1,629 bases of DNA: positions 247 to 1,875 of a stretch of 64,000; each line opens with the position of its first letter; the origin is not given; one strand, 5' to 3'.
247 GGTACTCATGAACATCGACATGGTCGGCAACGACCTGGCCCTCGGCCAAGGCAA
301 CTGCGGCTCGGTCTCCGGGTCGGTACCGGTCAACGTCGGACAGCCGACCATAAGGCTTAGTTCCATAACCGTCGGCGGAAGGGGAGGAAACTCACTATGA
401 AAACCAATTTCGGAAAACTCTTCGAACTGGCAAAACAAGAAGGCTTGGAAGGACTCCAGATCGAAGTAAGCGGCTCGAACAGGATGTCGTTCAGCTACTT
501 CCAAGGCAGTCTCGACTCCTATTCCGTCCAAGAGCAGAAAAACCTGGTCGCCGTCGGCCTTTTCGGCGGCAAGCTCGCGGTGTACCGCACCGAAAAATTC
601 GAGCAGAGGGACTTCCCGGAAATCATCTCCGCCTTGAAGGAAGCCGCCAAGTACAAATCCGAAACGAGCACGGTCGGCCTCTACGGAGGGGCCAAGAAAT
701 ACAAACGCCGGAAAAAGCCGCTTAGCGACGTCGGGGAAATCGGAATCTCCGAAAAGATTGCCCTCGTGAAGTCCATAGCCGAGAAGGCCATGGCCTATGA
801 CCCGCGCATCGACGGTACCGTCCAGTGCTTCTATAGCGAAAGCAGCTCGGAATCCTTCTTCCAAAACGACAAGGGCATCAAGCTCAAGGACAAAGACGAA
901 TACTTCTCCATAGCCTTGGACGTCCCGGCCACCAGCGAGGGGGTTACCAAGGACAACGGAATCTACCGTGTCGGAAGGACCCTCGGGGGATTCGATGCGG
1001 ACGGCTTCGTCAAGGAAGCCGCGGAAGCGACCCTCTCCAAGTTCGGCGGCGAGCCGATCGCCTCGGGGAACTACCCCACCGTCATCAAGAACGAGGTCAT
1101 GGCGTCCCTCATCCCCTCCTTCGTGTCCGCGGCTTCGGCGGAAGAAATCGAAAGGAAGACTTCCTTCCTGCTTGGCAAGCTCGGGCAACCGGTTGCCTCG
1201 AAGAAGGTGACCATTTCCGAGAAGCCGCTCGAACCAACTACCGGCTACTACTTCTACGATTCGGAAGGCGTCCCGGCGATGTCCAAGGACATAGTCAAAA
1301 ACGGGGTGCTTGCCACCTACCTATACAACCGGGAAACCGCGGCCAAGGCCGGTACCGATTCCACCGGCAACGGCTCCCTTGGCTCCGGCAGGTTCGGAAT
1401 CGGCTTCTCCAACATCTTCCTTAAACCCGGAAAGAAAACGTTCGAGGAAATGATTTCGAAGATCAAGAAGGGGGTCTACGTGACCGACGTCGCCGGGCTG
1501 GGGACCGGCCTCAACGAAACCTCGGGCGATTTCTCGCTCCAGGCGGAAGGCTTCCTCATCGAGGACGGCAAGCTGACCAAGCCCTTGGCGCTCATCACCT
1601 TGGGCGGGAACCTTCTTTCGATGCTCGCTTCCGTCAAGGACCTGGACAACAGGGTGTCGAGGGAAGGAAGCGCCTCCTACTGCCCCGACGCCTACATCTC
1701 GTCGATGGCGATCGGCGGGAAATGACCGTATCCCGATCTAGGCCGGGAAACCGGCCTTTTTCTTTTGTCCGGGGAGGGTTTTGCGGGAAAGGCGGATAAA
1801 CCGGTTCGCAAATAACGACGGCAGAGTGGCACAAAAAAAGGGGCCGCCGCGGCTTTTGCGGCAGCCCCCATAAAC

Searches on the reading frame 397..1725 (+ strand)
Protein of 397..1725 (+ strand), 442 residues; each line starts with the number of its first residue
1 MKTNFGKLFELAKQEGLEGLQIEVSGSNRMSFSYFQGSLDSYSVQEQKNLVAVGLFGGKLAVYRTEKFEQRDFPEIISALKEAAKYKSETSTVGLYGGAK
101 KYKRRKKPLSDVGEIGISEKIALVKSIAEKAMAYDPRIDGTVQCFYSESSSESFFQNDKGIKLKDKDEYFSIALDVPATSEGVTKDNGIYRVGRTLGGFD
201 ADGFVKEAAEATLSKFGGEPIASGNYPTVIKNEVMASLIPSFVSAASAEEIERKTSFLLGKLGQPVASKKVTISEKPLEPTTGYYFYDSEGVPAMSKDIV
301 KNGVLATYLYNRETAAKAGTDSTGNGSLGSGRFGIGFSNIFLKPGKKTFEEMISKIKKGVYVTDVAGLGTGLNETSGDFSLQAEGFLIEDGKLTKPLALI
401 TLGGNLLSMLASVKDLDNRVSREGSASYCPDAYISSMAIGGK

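Call 11: search_protein_families(library=pfam, proteins=[window:397-1725:+])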
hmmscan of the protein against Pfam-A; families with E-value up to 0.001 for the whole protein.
window:397-1725:+ (442 aa): 2 families
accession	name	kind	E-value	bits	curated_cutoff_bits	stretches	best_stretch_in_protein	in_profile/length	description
PF19289.4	PmbA_TldD_3rd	-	9e-65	218.3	22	1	223-441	1-220/220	PmbA/TldA metallopeptidase C-terminal domain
PF19290.4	PmbA_TldD_2nd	-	6.7e-10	39.8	20.9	1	113-214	4-107/109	PmbA/TldA metallopeptidase central domain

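Call 50: find_encoding_contigs(protein=window:397-1725:+, flank=10000, max_places=2)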
Protein window:397-1725:+ (442 aa): 2 contigs read that carry it; 1 place shown.
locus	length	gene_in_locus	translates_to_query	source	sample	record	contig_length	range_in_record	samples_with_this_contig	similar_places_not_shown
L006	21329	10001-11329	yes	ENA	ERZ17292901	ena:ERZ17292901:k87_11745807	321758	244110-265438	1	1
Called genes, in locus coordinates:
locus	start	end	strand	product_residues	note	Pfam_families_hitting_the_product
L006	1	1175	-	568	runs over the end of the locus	PF01266:DAO (faint), PF07992:Pyr_redox_2, PF13450:NAD_binding_8 (faint), PF13738:Pyr_redox_3 (weak), PF00070:Pyr_redox, PF02852:Pyr_redox_dim, PF00581:Rhodanese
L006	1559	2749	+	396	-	PF13304:AAA_21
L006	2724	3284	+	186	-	-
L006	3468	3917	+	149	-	PF14278:TetR_C_8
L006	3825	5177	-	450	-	PF05958:tRNA_U5-meth_tr, PF03602:Cons_hypoth95, PF13847:Methyltransf_31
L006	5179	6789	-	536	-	PF00133:tRNA-synt_1, PF09334:tRNA-synt_1g, PF00133:tRNA-synt_1, PF01406:tRNA-synt_1e (weak), PF19303:Anticodon_3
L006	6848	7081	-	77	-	PF01197:Ribosomal_L31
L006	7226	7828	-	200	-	PF13483:Lactamase_B_3, PF12706:Lactamase_B_2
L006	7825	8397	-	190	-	-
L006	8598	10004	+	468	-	PF01523:PmbA_TldD_1st, PF19290:PmbA_TldD_2nd, PF19289:PmbA_TldD_3rd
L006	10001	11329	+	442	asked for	PF19290:PmbA_TldD_2nd, PF19289:PmbA_TldD_3rd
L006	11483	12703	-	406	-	-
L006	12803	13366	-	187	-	-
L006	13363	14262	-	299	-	PF04227:Indigoidine_A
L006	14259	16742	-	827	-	PF00690:Cation_ATPase_N, PF00122:E1-E2_ATPase, PF00702:Hydrolase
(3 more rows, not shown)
